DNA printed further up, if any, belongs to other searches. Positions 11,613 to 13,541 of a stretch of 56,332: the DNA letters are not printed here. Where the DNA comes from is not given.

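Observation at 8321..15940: Pilus operon mixing T2SS minor pseudopilins (GspI/J/K) with T4P assembly proteins (PilM-PilN fusion, PilO, PilP-like, PilQ), but lacking ATPase, platform and prepilin peptidase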

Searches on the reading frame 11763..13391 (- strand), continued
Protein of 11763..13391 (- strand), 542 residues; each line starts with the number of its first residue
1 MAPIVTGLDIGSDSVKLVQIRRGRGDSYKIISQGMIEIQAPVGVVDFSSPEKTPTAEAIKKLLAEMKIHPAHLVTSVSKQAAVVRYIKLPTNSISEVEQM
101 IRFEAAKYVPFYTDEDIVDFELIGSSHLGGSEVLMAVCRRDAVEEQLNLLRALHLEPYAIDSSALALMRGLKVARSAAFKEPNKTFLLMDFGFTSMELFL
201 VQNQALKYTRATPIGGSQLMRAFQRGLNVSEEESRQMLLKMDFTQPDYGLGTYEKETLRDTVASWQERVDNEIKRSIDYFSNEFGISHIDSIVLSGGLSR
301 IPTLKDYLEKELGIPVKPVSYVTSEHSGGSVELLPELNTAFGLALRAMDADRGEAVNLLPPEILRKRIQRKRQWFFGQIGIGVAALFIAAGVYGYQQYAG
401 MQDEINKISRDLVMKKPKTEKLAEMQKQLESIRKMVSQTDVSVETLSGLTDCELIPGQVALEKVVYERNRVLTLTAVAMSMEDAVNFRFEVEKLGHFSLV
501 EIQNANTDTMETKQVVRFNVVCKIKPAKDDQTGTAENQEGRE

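Call 24: search_solved_structures(query=A1, max_evalue=0.01)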
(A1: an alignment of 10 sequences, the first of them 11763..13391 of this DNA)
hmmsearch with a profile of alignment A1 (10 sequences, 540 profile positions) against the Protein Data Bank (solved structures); distinct sequences matched with E-value up to 0.01: 6.
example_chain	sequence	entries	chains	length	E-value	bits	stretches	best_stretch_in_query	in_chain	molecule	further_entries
3jc8_Ma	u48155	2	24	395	5.7e-54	186.7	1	2-344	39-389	Type IV pilus biogenesis protein PilM | PilM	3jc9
5eou_A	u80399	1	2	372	6.5e-41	143.6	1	3-357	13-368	Type 4 fimbrial biogenesis protein PilM,Type 4 fimbrial biogenesis protein PilN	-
2ych_A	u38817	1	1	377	1.3e-37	132.8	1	7-346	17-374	COMPETENCE PROTEIN PILM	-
5eox_A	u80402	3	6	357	2e-37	132.1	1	3-345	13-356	Type 4 fimbrial biogenesis protein PilM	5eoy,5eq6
3jc8_Na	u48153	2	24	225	0.0033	19.2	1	353-484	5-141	PilN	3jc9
7q6f_A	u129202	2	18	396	0.0036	19.1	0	133-340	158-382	Cell division protein FtsA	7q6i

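Call 36: search_protein_families(library=pfam, proteins=[L007:7243-9435:-, L007:6729-7118:-, L007:5644-6621:-, L007:3191-5596:-, L007:1099-3186:+, L007:108-1112:+, L007:15121-15798:+, L007:15915-17939:+, L007:19129-21225:-, L007:13037-14992:+], max_evalue=0.001)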
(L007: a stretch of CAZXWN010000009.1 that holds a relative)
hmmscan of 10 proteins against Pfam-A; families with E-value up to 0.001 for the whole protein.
L007:7243-9435:- (730 aa): 1 family
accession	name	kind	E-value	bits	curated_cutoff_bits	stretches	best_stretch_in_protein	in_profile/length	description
PF03030.21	H_PPase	-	1.6e-257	856.8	29.7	1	14-723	1-643/645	Inorganic H+ pyrophosphatase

L007:6729-7118:- (129 aa): 1 family
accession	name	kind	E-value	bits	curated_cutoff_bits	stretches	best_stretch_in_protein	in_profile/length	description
PF20538.3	DUF6753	-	0.0003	20.8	27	1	11-120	118-216/217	Family of unknown function (DUF6753)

L007:5644-6621:- (325 aa): 5 families
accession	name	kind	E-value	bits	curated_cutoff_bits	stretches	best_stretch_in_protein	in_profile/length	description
PF00990.26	GGDEF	-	6.3e-39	133.8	23.8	1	160-317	1-160/161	Diguanylate cyclase, GGDEF domain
PF08447.18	PAS_3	-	7.4e-19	68.2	25.6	1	58-143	5-89/89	PAS fold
PF00989.32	PAS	-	0.00011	22.7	22.6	1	78-146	45-113/113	PAS fold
PF13426.13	PAS_9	-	0.00059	20.5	27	0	63-147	22-102/103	PAS domain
PF14598.12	PAS_11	-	0.00067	20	25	0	79-128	37-85/109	PAS domain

L007:3191-5596:- (801 aa): 6 families
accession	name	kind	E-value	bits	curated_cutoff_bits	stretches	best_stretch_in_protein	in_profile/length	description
PF13307.12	Helicase_C_2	-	8.3e-40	137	25.3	1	608-775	3-169/170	Helicase C-terminal domain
PF06733.21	DEAD_2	-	4e-12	46.5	21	1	289-409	52-169/172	DEAD_2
PF06777.17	HBB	-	3.2e-10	40.4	30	1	498-592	98-188/190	Helical and beta-bridge domain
PF00270.35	DEAD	-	2.1e-08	34.6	26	1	221-286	12-79/167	DEAD/DEAH box helicase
PF12705.13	PDDEXK_1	-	0.00038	20.9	22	1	71-166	110-210/247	PD-(D/E)XK nuclease superfamily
PF04851.21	ResIII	-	0.00083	19.7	22.5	0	208-303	7-96/164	Type III restriction enzyme, res subunit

L007:1099-3186:+ (695 aa): 6 families
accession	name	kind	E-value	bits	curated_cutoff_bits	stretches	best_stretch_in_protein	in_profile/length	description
PF08534.16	Redoxin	-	5.4e-20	72.1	26.6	1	298-412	16-137/148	Redoxin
PF00578.27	AhpC-TSA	-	1.3e-19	70.8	26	1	294-404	9-122/124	AhpC/TSA family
PF13905.12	Thioredoxin_8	-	6.6e-18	65.3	27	1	310-401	1-92/94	Thioredoxin-like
PF00085.26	Thioredoxin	-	5e-08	33.3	23.5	1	310-358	18-65/103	Thioredoxin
PF13098.12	Thioredoxin_2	-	2.3e-07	31.5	27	1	306-400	1-85/104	Thioredoxin-like domain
PF00255.25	GSHPx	-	9.6e-07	28.8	27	1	294-349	5-59/108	Glutathione peroxidase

L007:108-1112:+ (334 aa): 1 family
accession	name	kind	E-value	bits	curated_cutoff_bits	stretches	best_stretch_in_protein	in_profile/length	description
PF13905.12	Thioredoxin_8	-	0.00018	22.2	27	1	4-39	57-93/94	Thioredoxin-like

L007:15121-15798:+ (225 aa): 1 family
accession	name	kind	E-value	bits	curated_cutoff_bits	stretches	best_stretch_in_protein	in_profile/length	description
PF24741.1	AlkZ-rel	-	1.4e-69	234.3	26.5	1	3-223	1-220/221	AlkZ related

L007:15915-17939:+ (674 aa): 3 families
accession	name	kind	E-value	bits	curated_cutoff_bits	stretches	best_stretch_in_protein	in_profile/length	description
PF25275.1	Golvesin_C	-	7e-35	120.4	31.6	1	33-165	1-131/132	Golvesin C-terminal domain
PF02638.21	GHL10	-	3.5e-32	112.2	27.9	1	187-481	1-283/311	Glycosyl hydrolase-like 10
PF13620.12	CarboxypepD_reg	-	1.3e-05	25.9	32.3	1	589-632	14-57/82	Carboxypeptidase regulatory-like domain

L007:19129-21225:- (698 aa): 0 families

L007:13037-14992:+ (651 aa): 3 families
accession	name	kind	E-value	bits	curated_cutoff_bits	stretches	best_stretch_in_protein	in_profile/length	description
PF03958.22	Secretin_N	-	1.9e-44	150.2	28.2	3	127-185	1-66/69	Bacterial type II/III secretion system short domain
PF00263.26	Secretin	-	1.3e-39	136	27.5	1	389-559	7-169/169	Bacterial type II and III secretion system protein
PF07660.19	STN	-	6.2e-06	26.4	28.4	1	70-114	5-52/52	Secretin and TonB N terminus short domain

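Call 49: predict_structure(alignment_id=A1)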
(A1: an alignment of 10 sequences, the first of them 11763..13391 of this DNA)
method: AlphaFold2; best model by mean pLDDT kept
length: 542 residues; sequences in the alignment: 10
mean_pLDDT: 79.0   pTM: 0.66
mean pLDDT of the five models: 79.0, 74.0, 70.0, 69.4, 51.6
residues with pLDDT >= 90: 76; 70-90: 365; 50-70: 76; < 50: 25
segments of 3 or more residues with pLDDT < 50: 432-440, 529-542
pLDDT, mean of each block of 10 residues (from residue 1): 87 89 82 87 62 87 89 84 82 83 75 70 74 82 86 87 87 78 84 88 82 88 90 87 86 86 90 90 82 89 90 90 69 88 84 68 76 82 86 83 76 62 57 44 63 70 74 83 83 79 80 81 68 35 27
secondary structure, 60 per line:
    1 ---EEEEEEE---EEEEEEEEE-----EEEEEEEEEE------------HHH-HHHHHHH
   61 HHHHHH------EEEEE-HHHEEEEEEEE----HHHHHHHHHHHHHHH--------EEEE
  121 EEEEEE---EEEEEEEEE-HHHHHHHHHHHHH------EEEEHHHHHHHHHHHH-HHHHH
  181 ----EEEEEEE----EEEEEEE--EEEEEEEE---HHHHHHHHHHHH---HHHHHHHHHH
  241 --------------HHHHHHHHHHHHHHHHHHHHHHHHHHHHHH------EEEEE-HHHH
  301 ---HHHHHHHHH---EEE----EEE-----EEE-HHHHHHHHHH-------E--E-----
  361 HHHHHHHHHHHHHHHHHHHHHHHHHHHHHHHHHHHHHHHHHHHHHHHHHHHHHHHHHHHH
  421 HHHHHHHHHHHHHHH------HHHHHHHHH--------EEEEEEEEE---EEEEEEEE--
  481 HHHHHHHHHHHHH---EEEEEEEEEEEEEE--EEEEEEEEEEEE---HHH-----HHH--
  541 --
elements in order: E4-10 E14-22 E28-37 H54-66 E73-77 E82-89 H94-108 E117-126 E130-138 H140-152 E159-162 H163-174 H176-180 E185-191 E196-202 E205-212 H216-227 H231-240 H255-284 E291-295 H297-300 H304-312 E316-318 E323-325 E331-333 H335-344 H361-435 H442-450 E459-467 E471-478 H481-493 E497-510 E513-524

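Call 52: find_encoding_contigs(protein=P0020, flank=10000, max_places=1)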
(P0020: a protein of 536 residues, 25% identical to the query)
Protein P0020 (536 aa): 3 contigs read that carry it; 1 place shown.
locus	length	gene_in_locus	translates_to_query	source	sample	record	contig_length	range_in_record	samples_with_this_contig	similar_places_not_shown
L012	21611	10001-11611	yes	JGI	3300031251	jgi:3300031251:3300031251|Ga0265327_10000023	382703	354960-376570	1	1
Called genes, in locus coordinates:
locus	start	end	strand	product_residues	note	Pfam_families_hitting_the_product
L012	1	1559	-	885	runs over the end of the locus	PF00069:Pkinase (faint)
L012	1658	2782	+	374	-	PF01156:IU_nuc_hydro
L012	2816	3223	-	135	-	PF01814:Hemerythrin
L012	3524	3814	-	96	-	-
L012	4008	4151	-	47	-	-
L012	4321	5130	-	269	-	-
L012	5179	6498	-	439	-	PF00364:Biotin_lipoyl, PF25997:BSH_YhbJ, PF02817:E3_binding, PF00198:2-oxoacid_dh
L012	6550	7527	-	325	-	PF02779:Transket_pyr, PF02780:Transketolase_C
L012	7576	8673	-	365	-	PF00676:E1_dh, PF02775:TPP_enzyme_C (weak), PF00456:Transketolase_N (weak)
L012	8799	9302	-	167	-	PF00293:NUDIX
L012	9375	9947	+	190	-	-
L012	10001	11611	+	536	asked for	PF11104:PilM_2, PF14450:FtsA (weak)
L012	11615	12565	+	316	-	PF28028:Amuc_1100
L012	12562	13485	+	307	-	-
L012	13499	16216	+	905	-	PF07719:TPR_2 (faint), PF13428:TPR_14 (faint), PF07660:STN (weak), PF00263:Secretin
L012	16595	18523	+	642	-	-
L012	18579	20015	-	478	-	PF00579:tRNA-synt_1b, PF22421:SYY_C-terminal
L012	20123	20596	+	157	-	PF00578:AhpC-TSA, PF08534:Redoxin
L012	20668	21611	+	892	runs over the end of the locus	PF00330:Aconitase, PF00694:Aconitase_C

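Call 53: find_encoding_contigs(protein=P0029, flank=10000, max_places=1)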
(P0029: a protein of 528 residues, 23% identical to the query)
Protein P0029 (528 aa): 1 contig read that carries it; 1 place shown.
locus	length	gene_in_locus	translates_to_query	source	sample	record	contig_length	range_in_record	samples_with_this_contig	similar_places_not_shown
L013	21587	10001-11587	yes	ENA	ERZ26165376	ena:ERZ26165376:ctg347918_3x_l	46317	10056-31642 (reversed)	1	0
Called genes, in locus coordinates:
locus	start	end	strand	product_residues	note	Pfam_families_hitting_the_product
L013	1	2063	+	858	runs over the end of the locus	PF21305:type_II_gspD_N0, PF03958:Secretin_N, PF00263:Secretin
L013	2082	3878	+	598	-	PF05157:MshEN, PF00437:T2SSE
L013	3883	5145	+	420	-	PF28597:T2SSF_N, PF00482:T2SSF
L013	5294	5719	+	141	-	PF07963:N_methyl, PF08334:T2SSG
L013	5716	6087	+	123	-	PF08334:T2SSG (weak)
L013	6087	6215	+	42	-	-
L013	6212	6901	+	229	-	PF07963:N_methyl (weak)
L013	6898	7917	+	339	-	PF07963:N_methyl (weak)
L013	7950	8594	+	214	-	PF11612:T2SSJ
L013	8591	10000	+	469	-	PF21687:T2SSK_1st (weak)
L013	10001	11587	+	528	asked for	PF11104:PilM_2, PF14450:FtsA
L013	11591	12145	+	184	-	PF04612:T2SSM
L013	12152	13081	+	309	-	-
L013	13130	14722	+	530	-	PF00498:FHA, PF16697:Yop-YscD_cpl, PF00498:FHA, PF16697:Yop-YscD_cpl, PF00158:Sigma54_activat, PF14532:Sigma54_activ_2, PF25601:AAA_lid_14, PF02954:HTH_8, +2 more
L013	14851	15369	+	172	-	PF04542:Sigma70_r2, PF08281:Sigma70_r4_2, PF04545:Sigma70_r4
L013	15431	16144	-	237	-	-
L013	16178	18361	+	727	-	PF00009:GTP_EFTU, PF22042:EF-G_D2, PF03144:GTP_EFTU_D2, PF14492:EFG_III, PF16658:RF3_C (weak), PF03764:EFG_IV, PF00679:EFG_C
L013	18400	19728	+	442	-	PF13231:PMT_2 (weak)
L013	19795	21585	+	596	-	PF00501:AMP-binding, PF23562:AMP-binding_C_3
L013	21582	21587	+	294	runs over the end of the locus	-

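Call 54: fold_search(model_id=the predicted structure, library=pdb)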
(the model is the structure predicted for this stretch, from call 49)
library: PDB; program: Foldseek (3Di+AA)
matches with E <= 10: 1570; with E <= 0.001: 618
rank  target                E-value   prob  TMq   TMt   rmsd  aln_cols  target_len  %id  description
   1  5eou_B                1.2e-25  1.00  0.54  0.80   4.2       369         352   26  Pseudomonas aeruginosa PilM:PilN1-12 bound to ATP (released 2016-04-27)
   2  5eq6_B                3.8e-25  1.00  0.47  0.69   5.9       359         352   26  Pseudomonas aeruginosa PilM bound to AMP-PNP (released 2016-04-27)
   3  5eoy_B                7.7e-25  1.00  0.48  0.70   5.7       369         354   25  Pseudomonas aeruginosa SeMet-PilM bound to ADP (released 2016-04-27)
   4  5eq6_A                2.8e-24  1.00  0.47  0.68   5.9       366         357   25  Pseudomonas aeruginosa PilM bound to AMP-PNP (released 2016-04-27)
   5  5eoy_A                3.1e-24  1.00  0.49  0.70   5.8       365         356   26  Pseudomonas aeruginosa SeMet-PilM bound to ADP (released 2016-04-27)
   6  5eox_B                3.9e-24  1.00  0.48  0.70   5.5       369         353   25  Pseudomonas aeruginosa PilM bound to ADP (released 2016-04-27)
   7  5eox_A                2.1e-23  1.00  0.47  0.69   5.9       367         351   25  Pseudomonas aeruginosa PilM bound to ADP (released 2016-04-27)
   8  2ych_A                4.0e-23  1.00  0.52  0.82   3.5       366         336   24  PilM-PilN type IV pilus biogenesis complex (released 2011-05-11)
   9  5eou_A                5.0e-23  1.00  0.51  0.80   4.5       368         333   26  Pseudomonas aeruginosa PilM:PilN1-12 bound to ATP (released 2016-04-27)
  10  3jc8_Ma               1.3e-22  1.00  0.52  0.77   4.5       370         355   24  Architectural model of the type IVa pilus machine in a piliated state (released 2016-03-16)
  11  3wt0_C                3.9e-18  1.00  0.45  0.63   6.6       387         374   14  Crystal Structure Analysis of Cell Division Protein (released 2015-04-29)
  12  7q6f_A                9.1e-18  1.00  0.49  0.67   5.9       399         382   17  Vibrio maritimus FtsA 1-396 ATP, double filament (released 2022-09-21)
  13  3wt0_A                9.6e-18  1.00  0.46  0.63   6.5       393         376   14  Crystal Structure Analysis of Cell Division Protein (released 2015-04-29)
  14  3wt0_D                1.0e-17  1.00  0.45  0.61   6.8       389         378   14  Crystal Structure Analysis of Cell Division Protein (released 2015-04-29)
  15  7q6i_B                2.8e-17  1.00  0.49  0.68   5.8       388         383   16  Vibrio maritimus FtsA 1-396 ATP and FtsN 1-29, bent tetramers in double filament arrangement (released 2022-09-21)
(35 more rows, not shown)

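Call 56: search_protein_representatives(alignment_id=A1)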
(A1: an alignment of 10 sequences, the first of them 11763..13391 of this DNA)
Query: 10 sequences, 540 profile positions. Proteins with E-value up to 0.001 (for the whole library): 28992; up to 1e-10: 15925; up to 1e-30: 2512. The best 150 are listed.
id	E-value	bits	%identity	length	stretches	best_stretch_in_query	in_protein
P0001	3.2e-269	910.4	-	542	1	1-538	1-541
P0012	7.1e-228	774.0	-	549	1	2-538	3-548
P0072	1.0e-227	773.4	-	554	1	1-523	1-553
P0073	1.7e-120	419.6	-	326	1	219-526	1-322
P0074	5.4e-93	328.8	-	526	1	2-522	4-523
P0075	1.7e-85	304.1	-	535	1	2-525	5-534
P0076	5.2e-84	299.1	-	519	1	1-503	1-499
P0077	3.1e-81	290.0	-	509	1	2-519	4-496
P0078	1.1e-79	284.8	-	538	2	3-218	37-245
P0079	3.0e-78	280.1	-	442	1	73-521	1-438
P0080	7.0e-78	278.9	-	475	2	2-227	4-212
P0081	2.5e-77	277.1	-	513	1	3-501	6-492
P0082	3.4e-77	276.7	-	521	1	4-519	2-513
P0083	3.0e-76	273.5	-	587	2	1-247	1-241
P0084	5.2e-75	269.4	-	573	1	5-522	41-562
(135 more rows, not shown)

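Call 57: find_encoding_contigs(protein=P0074, flank=10000, max_places=1)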
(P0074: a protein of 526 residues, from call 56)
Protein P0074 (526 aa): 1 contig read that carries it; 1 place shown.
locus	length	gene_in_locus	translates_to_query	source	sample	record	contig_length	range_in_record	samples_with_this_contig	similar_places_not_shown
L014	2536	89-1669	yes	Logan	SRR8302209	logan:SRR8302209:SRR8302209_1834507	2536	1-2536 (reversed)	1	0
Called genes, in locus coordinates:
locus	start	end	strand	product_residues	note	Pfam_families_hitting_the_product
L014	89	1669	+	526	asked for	PF11104:PilM_2, PF05137:PilN (weak)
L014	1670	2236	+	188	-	PF04350:PilO, PF10741:T2SSM_b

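Call 70: search_protein_families(library=pfam, proteins=[L004:11631-12203:+, L005:11712-12275:+, L007:11583-12197:+, L013:11591-12145:+, L012:11615-12565:+, L013:12152-13081:+, L012:12562-13485:+, L012:9375-9947:+], max_evalue=0.1)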
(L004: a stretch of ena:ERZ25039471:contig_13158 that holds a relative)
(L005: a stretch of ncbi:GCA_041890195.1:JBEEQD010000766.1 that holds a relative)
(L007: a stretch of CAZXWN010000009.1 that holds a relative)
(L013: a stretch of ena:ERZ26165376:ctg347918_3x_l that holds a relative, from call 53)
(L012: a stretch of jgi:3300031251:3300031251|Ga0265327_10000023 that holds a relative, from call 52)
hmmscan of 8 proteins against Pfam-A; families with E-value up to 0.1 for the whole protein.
L004:11631-12203:+ (190 aa): 2 families
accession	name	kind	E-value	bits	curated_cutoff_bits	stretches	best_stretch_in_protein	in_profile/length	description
PF04612.17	T2SSM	-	0.011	16.4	27.8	1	10-71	12-73/160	Type II secretion system (T2SS), protein M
PF14163.11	SieB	-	0.057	13.4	26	1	12-75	29-92/147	Super-infection exclusion protein B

L005:11712-12275:+ (187 aa): 1 family
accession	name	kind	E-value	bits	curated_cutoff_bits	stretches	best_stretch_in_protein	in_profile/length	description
PF04612.17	T2SSM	-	0.0012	19.5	27.8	1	9-83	12-86/160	Type II secretion system (T2SS), protein M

L007:11583-12197:+ (204 aa): 2 families
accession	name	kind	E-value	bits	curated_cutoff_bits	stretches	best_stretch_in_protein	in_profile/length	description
PF04612.17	T2SSM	-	0.00035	21.3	27.8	1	25-86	12-73/160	Type II secretion system (T2SS), protein M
PF20479.3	TMEM128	-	0.018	16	23.9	1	25-56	74-105/124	TMEM128 protein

L013:11591-12145:+ (184 aa): 3 families
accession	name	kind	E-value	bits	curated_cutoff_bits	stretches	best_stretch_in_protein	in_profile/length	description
PF04612.17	T2SSM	-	1.8e-13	51.5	27.8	1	9-174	2-153/160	Type II secretion system (T2SS), protein M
PF03904.18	DUF334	-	0.0014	19.4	30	1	2-62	18-79/123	Domain of unknown function (DUF334)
PF04350.18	PilO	-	0.054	14.1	22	1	48-183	7-144/145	Pilus assembly protein, PilO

L012:11615-12565:+ (316 aa): 0 families

L013:12152-13081:+ (309 aa): 0 families

L012:12562-13485:+ (307 aa): 0 families

L012:9375-9947:+ (190 aa): 1 family
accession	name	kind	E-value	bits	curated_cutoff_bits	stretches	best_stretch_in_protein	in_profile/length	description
PF22186.1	HI1480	-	0.023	15.2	24.5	1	31-111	54-131/144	Hypothetical protein HI1480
